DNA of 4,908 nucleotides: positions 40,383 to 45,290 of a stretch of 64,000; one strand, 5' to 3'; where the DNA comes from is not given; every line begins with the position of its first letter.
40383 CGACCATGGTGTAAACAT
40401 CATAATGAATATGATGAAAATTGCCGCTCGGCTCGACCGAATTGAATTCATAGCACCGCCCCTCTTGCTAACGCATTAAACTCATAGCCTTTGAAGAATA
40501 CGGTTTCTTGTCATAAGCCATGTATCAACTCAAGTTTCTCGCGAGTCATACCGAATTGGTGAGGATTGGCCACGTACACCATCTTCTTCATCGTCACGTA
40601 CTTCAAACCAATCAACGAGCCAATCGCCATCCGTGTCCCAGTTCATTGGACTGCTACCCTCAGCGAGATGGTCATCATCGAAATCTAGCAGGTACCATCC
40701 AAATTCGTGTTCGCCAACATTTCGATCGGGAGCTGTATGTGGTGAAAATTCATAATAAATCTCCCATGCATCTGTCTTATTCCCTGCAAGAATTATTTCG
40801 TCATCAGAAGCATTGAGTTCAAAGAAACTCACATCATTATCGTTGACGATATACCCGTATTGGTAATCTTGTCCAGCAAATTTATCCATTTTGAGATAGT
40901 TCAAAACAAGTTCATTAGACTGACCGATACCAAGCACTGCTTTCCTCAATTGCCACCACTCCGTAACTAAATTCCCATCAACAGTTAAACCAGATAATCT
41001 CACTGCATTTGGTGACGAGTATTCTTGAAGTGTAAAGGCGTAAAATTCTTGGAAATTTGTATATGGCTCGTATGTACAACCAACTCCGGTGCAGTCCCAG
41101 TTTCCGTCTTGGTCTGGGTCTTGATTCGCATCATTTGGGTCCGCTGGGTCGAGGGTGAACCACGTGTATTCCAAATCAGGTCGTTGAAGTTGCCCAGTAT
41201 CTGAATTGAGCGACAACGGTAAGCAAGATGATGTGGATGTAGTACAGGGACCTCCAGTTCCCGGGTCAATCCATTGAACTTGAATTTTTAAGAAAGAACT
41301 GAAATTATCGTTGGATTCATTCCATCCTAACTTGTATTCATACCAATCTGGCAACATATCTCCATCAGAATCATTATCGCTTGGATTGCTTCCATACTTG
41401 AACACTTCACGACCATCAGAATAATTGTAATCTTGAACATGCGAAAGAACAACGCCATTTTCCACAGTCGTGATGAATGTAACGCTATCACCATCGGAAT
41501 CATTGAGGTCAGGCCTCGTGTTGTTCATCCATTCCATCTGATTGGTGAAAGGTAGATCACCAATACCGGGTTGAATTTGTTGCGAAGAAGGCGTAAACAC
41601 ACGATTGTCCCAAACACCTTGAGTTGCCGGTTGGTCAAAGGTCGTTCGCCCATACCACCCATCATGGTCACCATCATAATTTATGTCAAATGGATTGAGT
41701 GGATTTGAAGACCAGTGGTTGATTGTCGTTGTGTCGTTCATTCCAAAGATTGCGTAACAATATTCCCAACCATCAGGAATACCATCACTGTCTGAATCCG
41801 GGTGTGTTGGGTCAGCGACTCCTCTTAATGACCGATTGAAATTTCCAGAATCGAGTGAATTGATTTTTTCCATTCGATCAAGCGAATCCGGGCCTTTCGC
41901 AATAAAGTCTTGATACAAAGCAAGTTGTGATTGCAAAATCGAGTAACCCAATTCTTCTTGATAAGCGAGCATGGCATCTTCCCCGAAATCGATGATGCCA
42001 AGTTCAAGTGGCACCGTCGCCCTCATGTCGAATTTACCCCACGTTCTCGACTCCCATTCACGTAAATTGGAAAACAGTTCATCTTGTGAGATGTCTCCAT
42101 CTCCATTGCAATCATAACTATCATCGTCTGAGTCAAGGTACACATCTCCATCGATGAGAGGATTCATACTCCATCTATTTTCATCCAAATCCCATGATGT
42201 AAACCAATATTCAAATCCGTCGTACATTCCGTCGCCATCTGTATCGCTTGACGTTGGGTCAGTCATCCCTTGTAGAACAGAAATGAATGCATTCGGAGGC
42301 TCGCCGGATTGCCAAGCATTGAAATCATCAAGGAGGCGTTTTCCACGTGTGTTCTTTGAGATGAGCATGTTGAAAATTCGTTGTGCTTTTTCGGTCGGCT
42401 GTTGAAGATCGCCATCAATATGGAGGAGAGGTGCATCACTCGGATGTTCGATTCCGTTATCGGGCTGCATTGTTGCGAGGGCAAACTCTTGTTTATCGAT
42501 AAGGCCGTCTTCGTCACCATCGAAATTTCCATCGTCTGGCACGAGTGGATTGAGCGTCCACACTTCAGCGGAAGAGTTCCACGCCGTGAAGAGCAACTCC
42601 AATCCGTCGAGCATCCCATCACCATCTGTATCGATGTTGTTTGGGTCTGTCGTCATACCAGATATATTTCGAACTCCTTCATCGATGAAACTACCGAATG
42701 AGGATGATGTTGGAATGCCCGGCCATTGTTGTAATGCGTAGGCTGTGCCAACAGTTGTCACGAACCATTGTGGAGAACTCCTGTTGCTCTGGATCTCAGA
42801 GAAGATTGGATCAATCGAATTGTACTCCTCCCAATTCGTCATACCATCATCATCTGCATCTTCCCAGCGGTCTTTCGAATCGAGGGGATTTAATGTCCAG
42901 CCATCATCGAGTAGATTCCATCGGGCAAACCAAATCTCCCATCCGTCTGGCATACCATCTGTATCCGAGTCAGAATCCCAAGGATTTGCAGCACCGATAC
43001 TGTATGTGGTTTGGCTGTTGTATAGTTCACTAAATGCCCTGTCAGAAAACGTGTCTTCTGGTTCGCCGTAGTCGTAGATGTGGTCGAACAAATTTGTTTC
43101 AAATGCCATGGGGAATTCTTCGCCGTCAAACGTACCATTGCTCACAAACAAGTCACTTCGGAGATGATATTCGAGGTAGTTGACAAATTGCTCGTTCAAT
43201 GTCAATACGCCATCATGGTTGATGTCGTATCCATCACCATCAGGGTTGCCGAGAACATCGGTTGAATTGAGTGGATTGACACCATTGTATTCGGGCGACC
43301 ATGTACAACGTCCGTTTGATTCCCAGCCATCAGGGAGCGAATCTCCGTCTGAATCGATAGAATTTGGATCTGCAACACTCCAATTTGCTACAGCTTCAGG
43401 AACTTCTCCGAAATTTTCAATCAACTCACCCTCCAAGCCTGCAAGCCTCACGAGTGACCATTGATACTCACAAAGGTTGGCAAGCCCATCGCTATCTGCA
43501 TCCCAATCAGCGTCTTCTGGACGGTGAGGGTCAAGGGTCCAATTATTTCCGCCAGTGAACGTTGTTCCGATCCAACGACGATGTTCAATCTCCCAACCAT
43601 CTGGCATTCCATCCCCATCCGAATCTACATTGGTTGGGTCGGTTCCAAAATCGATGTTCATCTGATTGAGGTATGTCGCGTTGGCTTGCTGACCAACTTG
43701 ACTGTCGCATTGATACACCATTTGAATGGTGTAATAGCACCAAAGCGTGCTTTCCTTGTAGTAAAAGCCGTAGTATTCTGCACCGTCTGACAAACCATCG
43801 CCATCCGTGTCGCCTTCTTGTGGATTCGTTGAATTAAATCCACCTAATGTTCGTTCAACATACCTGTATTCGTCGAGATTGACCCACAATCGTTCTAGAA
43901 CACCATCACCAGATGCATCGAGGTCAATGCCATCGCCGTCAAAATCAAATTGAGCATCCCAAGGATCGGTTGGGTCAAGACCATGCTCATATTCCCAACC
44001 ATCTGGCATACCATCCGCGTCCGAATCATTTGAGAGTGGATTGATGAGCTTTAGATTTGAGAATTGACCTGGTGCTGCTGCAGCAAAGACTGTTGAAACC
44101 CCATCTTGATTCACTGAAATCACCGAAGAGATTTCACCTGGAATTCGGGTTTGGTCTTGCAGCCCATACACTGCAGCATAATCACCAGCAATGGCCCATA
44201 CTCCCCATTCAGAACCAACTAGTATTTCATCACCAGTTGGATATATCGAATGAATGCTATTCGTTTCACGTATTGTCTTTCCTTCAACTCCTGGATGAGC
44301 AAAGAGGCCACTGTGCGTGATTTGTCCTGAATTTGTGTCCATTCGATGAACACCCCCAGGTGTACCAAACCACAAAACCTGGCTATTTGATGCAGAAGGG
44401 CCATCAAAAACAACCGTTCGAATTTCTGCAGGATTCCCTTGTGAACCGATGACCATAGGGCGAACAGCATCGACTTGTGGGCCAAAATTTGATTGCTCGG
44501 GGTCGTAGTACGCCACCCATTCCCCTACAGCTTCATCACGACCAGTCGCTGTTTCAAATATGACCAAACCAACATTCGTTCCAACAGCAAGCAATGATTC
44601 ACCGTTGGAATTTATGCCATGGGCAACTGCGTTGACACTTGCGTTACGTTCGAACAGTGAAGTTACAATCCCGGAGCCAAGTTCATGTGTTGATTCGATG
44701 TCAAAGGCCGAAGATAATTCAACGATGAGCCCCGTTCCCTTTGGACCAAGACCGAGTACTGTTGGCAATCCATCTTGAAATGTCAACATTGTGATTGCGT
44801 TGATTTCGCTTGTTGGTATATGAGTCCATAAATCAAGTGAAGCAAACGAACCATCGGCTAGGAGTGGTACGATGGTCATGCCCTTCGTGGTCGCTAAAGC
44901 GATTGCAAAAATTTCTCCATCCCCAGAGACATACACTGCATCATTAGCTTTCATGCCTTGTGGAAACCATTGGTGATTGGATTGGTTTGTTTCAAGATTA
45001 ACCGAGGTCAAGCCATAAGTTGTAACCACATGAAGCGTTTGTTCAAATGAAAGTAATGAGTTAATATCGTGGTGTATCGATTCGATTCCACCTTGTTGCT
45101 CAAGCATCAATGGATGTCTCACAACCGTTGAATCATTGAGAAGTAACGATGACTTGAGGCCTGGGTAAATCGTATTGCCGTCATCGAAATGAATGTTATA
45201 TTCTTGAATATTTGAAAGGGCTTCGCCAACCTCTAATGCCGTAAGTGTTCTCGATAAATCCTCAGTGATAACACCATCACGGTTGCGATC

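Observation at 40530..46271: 1913-aa secreted protein built from about 25 TSP3-like calcium-binding repeats around a central repeat-free (propeller-like?) core, with no membrane anchor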

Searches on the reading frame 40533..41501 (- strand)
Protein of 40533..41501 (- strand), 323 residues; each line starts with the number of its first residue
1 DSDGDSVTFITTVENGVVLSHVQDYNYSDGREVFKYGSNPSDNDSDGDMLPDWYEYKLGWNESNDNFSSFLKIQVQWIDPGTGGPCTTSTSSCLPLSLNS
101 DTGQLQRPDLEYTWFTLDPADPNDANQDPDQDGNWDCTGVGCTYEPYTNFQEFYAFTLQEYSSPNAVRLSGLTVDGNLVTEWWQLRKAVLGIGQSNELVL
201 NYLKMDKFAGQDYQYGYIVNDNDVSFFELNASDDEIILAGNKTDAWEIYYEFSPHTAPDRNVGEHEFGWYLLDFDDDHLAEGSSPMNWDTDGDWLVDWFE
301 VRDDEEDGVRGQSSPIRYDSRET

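Call 43: search_protein_families(library=pfam, proteins=[window:40533-41501:-], max_evalue=10)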
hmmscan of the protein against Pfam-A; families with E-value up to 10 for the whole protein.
window:40533-41501:- (323 aa): 2 families
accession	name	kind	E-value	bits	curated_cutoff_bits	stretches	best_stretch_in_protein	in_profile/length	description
PF12751.13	Vac7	-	0.21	11.3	28.7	1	18-44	72-98/383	Vacuolar segregation subunit 7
PF18884.5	TSP3_bac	-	2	8.8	25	1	27-42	7-21/22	Bacterial TSP3 repeat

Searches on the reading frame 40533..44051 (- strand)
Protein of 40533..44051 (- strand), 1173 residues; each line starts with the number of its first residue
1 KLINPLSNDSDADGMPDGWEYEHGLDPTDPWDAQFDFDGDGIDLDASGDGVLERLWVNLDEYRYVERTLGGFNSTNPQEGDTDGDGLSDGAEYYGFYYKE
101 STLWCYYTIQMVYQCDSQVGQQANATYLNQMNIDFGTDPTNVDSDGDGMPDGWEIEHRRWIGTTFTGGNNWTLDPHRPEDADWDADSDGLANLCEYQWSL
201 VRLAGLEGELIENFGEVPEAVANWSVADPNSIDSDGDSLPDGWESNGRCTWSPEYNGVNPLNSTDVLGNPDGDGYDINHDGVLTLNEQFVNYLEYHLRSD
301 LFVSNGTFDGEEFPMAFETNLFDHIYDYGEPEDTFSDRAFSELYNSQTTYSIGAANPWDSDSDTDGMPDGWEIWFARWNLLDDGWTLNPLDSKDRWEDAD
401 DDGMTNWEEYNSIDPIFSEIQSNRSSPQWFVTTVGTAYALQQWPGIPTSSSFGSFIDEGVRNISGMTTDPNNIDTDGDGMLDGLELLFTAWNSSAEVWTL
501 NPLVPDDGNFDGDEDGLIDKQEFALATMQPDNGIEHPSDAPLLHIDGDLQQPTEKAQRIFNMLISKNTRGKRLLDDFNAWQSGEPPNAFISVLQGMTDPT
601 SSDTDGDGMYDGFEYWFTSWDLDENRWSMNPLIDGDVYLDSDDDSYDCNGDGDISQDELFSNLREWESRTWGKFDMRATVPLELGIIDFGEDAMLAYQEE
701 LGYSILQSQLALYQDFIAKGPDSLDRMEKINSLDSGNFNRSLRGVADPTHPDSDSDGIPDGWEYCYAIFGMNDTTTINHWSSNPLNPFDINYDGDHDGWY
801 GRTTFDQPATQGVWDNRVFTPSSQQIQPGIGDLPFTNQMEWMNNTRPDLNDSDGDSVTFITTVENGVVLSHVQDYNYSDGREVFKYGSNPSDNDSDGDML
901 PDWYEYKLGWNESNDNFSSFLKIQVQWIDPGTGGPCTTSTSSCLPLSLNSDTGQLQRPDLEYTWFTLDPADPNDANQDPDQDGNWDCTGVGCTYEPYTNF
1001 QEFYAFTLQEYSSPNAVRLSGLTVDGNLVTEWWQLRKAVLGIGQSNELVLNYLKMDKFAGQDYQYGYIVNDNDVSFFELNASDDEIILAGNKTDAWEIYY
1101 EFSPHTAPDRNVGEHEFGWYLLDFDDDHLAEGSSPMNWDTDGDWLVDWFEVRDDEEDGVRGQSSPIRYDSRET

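Call 53: predict_structure(alignment_id=A2)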
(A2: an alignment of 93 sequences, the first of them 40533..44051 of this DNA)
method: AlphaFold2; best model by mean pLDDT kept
length: 1173 residues; sequences in the alignment: 93
mean_pLDDT: 87.8   pTM: 0.67
mean pLDDT of the five models: 87.8, 86.0, 84.9, 76.0, 75.1
residues with pLDDT >= 90: 578; 70-90: 554; 50-70: 37; < 50: 4
segments of 3 or more residues with pLDDT < 50: 818-821
pLDDT, mean of each block of 10 residues (from residue 1): 77 86 84 71 56 71 88 85 87 82 88 85 81 82 93 91 86 91 88 92 91 88 90 90 89 87 91 90 91 93 88 87 91 90 81 90 92 93 91 92 93 88 83 88 86 90 89 92 93 90 92 90 91 89 91 89 90 91 91 92 92 92 88 89 91 89 93 91 92 94 94 90 89 84 89 93 94 91 94 90 84 57 67 89 88 88 89 88 83 83 91 89 92 85 88 89 92 91 86 90 91 90 90 90 85 87 87 85 90 87 83 90 91 90 88 84 83 62
secondary structure, 60 per line:
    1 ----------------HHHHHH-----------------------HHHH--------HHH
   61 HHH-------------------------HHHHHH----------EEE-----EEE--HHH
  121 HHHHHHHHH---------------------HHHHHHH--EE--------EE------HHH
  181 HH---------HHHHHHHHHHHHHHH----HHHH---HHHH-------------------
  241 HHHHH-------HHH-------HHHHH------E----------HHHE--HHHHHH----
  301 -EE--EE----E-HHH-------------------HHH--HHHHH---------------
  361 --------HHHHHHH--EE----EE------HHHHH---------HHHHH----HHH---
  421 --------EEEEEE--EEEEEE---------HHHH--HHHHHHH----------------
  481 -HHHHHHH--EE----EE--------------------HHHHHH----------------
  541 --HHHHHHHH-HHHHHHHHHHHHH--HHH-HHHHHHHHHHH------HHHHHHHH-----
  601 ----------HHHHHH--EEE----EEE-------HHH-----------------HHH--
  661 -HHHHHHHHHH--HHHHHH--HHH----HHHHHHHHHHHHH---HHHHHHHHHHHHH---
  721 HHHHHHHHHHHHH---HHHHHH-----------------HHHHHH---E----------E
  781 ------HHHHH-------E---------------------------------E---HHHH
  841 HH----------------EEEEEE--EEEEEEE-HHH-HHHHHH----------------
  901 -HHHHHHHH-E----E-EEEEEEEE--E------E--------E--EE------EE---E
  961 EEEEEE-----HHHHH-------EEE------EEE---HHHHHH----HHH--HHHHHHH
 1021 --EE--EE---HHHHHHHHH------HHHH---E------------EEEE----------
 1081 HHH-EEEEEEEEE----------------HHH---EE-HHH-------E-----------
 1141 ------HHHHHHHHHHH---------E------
elements in order (helices of 4 or more, strands of 3 or more residues): H17-22 H46-49 H58-63 H89-94 E105-107 E113-115 H118-129 H151-157 H178-182 H192-206 H211-214 H218-221 H241-245 H263-267 H291-296 H341-345 H369-375 H392-396 H406-410 E429-434 E437-442 H452-455 H458-464 H482-488 H519-524 H543-550 H552-564 H571-581 H588-595 H611-616 E619-621 E626-628 H662-671 H674-679 H689-701 H705-717 H721-733 H737-742 H760-765 H787-791 H837-842 E859-864 E867-873 H879-884 H902-909 E918-925 E960-966 H972-976 E984-986 E993-995 H999-1004 H1014-1020 H1032-1040 H1047-1050 E1067-1070 E1085-1093 H1147-1157

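Call 56: fold_search(model_id=the predicted structure, library=pdb)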
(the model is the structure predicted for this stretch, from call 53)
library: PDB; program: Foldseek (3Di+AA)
matches with E <= 10: 25; with E <= 0.001: 0
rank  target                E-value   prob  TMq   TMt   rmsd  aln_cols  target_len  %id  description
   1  7o85_A                2.9e+00  0.03  0.04  0.11  14.6       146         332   12  Anthrax toxin prepore in complex with the neutralizing Fab cAb29 (released 2021-04-28)
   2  4okm_D                4.6e+00  0.01  0.05  0.13  16.8       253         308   15  Selinadiene Synthase apo and in complex with diphosphate (released 2014-06-11)
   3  9a4s_B                5.4e+00  0.08  0.04  0.31   6.0        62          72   11  Integrative model of FER-YVFG by crosslinking MS and deep learning (released 2024-09-18)
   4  3j9c                  5.4e+00  0.08  0.05  0.11  10.3       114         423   14  CryoEM single particle reconstruction of anthrax toxin protective antigen pore at 2.9 Angstrom resolution (released 2015-03-11)
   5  4qe9                  5.7e+00  0.09  0.03  0.28   8.7        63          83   16  Open MthK pore structure soaked in 10 mM Ba2+/100 mM K+ (released 2014-07-09)
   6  6psn_A                5.7e+00  0.08  0.05  0.09  10.4       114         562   15  Anthrax toxin protective antigen channels bound to lethal factor (released 2020-03-04)
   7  3ous                  6.0e+00  0.13  0.03  0.34   8.5        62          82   13  MthK channel pore T59A mutant (released 2011-01-12)
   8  6ux7_A                6.0e+00  0.13  0.03  0.10   8.5        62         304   11  MthK N-terminal truncation state 1 bound with calcium (released 2020-03-18)
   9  3ldc                  6.7e+00  0.12  0.03  0.34   8.5        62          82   11  High resolution open MthK pore structure crystallized in 100 mM K+ (released 2010-08-11)
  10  6u68_B                6.7e+00  0.08  0.03  0.10   9.7        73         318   12  Calcium-bound MthK open-inactivated state 1 (released 2020-03-25)
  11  4okm_B                6.7e+00  0.01  0.06  0.12  15.7       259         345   12  Selinadiene Synthase apo and in complex with diphosphate (released 2014-06-11)
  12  4okm_A                6.7e+00  0.01  0.05  0.13  16.9       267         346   13  Selinadiene Synthase apo and in complex with diphosphate (released 2014-06-11)
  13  7lwz_D                6.7e+00  0.01  0.05  0.11  20.2       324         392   14  Apo Structure of Vibrio cholerae dGTPase protein VC1979 (released 2021-03-10)
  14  3hvd_F                7.8e+00  0.05  0.05  0.09  10.4       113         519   14  The Protective Antigen Component of Anthrax Toxin Forms Functional Octameric Complexes (released 2009-08-25)
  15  3hvd_B                7.8e+00  0.05  0.05  0.09  10.4       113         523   14  The Protective Antigen Component of Anthrax Toxin Forms Functional Octameric Complexes (released 2009-08-25)
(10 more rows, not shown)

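Call 90: search_solved_structures(query=A2, max_evalue=1, show_alignments=2)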
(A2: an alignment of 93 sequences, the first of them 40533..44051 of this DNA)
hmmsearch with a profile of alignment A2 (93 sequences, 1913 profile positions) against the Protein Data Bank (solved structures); distinct sequences matched with E-value up to 1: 1.
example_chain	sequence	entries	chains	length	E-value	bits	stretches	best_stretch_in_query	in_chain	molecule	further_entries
4u4p_B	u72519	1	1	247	0.64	10.8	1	404-548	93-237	Structural maintenance of chromosomes protein 4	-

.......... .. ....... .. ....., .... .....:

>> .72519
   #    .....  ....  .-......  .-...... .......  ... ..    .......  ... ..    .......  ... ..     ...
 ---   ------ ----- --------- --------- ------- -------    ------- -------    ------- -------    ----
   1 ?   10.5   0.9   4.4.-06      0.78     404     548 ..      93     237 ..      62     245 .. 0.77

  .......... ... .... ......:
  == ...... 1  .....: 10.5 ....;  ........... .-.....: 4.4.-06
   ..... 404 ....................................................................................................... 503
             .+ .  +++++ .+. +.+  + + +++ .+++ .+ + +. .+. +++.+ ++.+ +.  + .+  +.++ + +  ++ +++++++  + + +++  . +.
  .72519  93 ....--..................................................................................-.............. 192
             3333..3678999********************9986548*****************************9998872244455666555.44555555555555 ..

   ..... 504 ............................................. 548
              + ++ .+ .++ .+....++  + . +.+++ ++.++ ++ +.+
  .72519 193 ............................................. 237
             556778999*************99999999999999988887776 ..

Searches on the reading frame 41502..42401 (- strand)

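Call 43: search_protein_families(library=pfam, proteins=[window:41502-42401:-], max_evalue=10)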
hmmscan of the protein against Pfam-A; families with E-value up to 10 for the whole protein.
window:41502-42401:- (300 aa): 2 families
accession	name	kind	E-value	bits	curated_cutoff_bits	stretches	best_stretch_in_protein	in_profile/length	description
PF03495.19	Binary_toxB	-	0.11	13.1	25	1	201-214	1-14/78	Clostridial binary toxin B/anthrax toxin PA Ca-binding domain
PF13405.12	EF-hand_6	-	0.15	12.3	25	1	95-114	8-27/30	EF-hand domain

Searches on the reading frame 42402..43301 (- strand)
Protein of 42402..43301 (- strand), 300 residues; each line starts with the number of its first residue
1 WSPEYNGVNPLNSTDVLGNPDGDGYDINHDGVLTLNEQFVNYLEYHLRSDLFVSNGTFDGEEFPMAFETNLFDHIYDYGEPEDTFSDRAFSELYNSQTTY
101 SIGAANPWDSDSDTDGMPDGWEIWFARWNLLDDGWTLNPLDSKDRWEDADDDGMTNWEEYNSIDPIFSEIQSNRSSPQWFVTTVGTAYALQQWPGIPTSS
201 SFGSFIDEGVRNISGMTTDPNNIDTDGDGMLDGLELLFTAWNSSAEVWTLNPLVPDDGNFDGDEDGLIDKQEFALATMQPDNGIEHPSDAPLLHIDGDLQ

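Call 43: search_protein_families(library=pfam, proteins=[window:42402-43301:-], max_evalue=10)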
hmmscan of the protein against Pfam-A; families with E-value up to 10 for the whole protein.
window:42402-43301:- (300 aa): 5 families
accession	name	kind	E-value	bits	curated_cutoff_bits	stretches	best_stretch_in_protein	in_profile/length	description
PF13405.12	EF-hand_6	-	0.00068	19.6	25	2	260-274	9-23/30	EF-hand domain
PF13202.12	EF-hand_5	-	0.015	15.2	25.9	2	260-273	8-21/25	EF hand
PF00036.39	EF-hand_1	-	0.016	15.2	25.4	3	260-275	9-24/29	EF hand domain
PF13499.12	EF-hand_7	-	0.026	15.3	30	2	223-274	11-63/67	EF-hand domain pair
PF24784.1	Temptin_C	-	9.5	7.2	27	0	147-169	61-83/98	Temptin C-terminal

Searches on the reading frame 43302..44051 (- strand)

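Call 43: search_protein_families(library=pfam, proteins=[window:43302-44051:-], max_evalue=10)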
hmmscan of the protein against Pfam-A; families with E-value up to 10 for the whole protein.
window:43302-44051:- (250 aa): 4 families
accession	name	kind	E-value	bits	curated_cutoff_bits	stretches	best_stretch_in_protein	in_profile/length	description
PF18884.5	TSP3_bac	-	3.2e-07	30.5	25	3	81-92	1-12/22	Bacterial TSP3 repeat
PF03495.19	Binary_toxB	-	0.00013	22.5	25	4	143-156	2-15/78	Clostridial binary toxin B/anthrax toxin PA Ca-binding domain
PF20002.4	fvmX3-analog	-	0.092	13.3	27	0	142-164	23-45/89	FtsH ternary system domain X3-analog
PF16078.10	2-oxogl_dehyd_N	-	0.19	11.7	27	1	122-144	6-28/41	2-oxoglutarate dehydrogenase N-terminus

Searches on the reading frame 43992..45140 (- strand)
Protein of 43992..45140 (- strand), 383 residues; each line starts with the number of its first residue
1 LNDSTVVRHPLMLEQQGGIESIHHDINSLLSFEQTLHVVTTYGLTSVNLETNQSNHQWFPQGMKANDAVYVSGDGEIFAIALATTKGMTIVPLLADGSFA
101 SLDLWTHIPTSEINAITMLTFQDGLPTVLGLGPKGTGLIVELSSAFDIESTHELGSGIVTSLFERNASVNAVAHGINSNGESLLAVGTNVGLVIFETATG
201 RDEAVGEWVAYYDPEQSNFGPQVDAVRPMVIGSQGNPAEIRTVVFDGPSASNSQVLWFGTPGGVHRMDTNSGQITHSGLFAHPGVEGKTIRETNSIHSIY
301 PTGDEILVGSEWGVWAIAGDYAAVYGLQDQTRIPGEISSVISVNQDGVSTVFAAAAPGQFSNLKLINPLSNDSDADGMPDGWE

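Call 43: search_protein_families(library=pfam, proteins=[window:43992-45140:-], max_evalue=10)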
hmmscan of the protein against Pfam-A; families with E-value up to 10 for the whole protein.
window:43992-45140:- (383 aa): 0 families

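Call 85: search_protein_representatives(protein=window:44037-45134:-)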
Query: 366 residues. Proteins with E-value up to 0.001 (for the whole library): 55; up to 1e-10: 35; up to 1e-30: 8. The best 55 are listed.
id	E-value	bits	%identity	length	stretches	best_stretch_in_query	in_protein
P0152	2.8e-124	431.3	85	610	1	1-231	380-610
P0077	5.5e-64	233.0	37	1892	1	17-366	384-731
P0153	3.7e-46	174.3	44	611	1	164-366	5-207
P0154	1.5e-39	152.6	40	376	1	18-217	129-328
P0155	2.4e-37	145.4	40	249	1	136-312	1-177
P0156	3.3e-36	141.6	45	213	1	152-297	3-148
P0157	3.6e-34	134.9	32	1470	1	13-366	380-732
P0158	6.0e-33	130.9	61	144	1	271-366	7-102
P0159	8.1e-30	120.6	48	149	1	222-333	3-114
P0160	1.4e-25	106.7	38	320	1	2-175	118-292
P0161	7.2e-24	101.0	32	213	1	1-178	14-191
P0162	3.2e-23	98.9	47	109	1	274-366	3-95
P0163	3.3e-23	98.8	38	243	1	103-260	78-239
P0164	3.7e-23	98.6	28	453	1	38-307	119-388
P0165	1.1e-22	97.0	33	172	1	19-187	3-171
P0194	1.3e-06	44.2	35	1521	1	236-366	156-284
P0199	2.7e-04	36.6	28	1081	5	250-311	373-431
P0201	4.1e-04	36.0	34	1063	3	235-318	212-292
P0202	4.4e-04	35.9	38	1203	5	252-275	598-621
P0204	8.8e-04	34.9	34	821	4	248-299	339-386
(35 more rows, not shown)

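Call 86: search_protein_families(library=pfam, proteins=[P0199, P0201, P0202, P0204, P0194], max_evalue=0.001)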
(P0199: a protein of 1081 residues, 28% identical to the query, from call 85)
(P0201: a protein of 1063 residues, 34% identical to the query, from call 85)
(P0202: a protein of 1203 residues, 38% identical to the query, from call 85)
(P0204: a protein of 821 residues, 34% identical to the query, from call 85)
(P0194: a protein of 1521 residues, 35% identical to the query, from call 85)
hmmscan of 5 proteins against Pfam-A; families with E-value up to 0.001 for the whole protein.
P0199 (1081 aa): 6 families
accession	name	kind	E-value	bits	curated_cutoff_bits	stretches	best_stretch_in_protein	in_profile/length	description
PF07494.17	Reg_prop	-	2.3e-60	193.2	20.4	5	456-477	2-23/24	Two component regulator propeller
PF00990.26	GGDEF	-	4.3e-30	105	23.8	1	866-1035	2-160/161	Diguanylate cyclase, GGDEF domain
PF07495.19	Y_Y_Y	-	2.8e-17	62.8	26.6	1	736-801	1-65/65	Y_Y_Y domain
PF23748.1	Beta-prop_LRRK2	-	5.3e-16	59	26.9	0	504-544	271-311/359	LRRK2 beta propeller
PF08450.18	SGL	-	7.6e-14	52.3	26.3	1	387-615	26-244/246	SMP-30/Gluconolactonase/LRE-like region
PF23775.1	Beta-prop_RIG_2nd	-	1e-06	28.8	80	0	347-416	102-171/278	RIG second beta-propeller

P0201 (1063 aa): 7 families
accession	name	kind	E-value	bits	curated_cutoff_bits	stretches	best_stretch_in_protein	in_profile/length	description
PF07494.17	Reg_prop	-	1.3e-40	132.6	20.4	3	38-60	1-23/24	Two component regulator propeller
PF07495.19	Y_Y_Y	-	5e-16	58.8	26.6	1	713-776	2-65/65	Y_Y_Y domain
PF23748.1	Beta-prop_LRRK2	-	5.4e-11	42.5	26.9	0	212-246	268-303/359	LRRK2 beta propeller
PF02518.31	HATPase_c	-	2.5e-10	41.2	26.4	1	992-1055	2-63/111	Histidine kinase-, DNA gyrase B-, and HSP90-like ATPase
PF16819.11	DUF5074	-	1.5e-07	31.2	27.2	0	490-569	181-273/353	Domain of unknown function (DUF5074)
PF08450.18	SGL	-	6.6e-07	29.6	26.3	0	458-556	6-103/246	SMP-30/Gluconolactonase/LRE-like region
PF00512.31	HisKA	-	6.1e-06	26.6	26.9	1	862-948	3-64/66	His Kinase A (phospho-acceptor) domain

P0202 (1203 aa): 5 families
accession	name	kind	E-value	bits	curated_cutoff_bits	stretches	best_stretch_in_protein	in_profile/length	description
PF07494.17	Reg_prop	-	2.1e-41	135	20.4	2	393-415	1-23/24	Two component regulator propeller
PF02518.31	HATPase_c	-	2.7e-22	79.7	26.4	1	1111-1197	23-110/111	Histidine kinase-, DNA gyrase B-, and HSP90-like ATPase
PF07495.19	Y_Y_Y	-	1.8e-18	66.6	26.6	1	762-825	2-65/65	Y_Y_Y domain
PF08450.18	SGL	-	3.6e-12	46.9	26.3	1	456-659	14-215/246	SMP-30/Gluconolactonase/LRE-like region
PF00512.31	HisKA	-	8.4e-06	26.2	26.9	1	906-989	2-65/66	His Kinase A (phospho-acceptor) domain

P0204 (821 aa): 4 families
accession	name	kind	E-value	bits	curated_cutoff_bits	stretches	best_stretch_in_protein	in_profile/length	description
PF07494.17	Reg_prop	-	2.7e-34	113.2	20.4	2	423-444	2-23/24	Two component regulator propeller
PF07495.19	Y_Y_Y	-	1.1e-06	28.9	26.6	1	685-723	1-38/65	Y_Y_Y domain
PF23748.1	Beta-prop_LRRK2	-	3.1e-06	26.9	26.9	0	139-307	22-189/359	LRRK2 beta propeller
PF00512.31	HisKA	-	0.00012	22.5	26.9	1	792-810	2-20/66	His Kinase A (phospho-acceptor) domain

P0194 (1521 aa): 1 family
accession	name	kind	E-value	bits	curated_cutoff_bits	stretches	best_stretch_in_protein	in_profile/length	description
PF16868.10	NMT1_3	-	3.9e-05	23.8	27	1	37-154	5-121/289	NMT1-like family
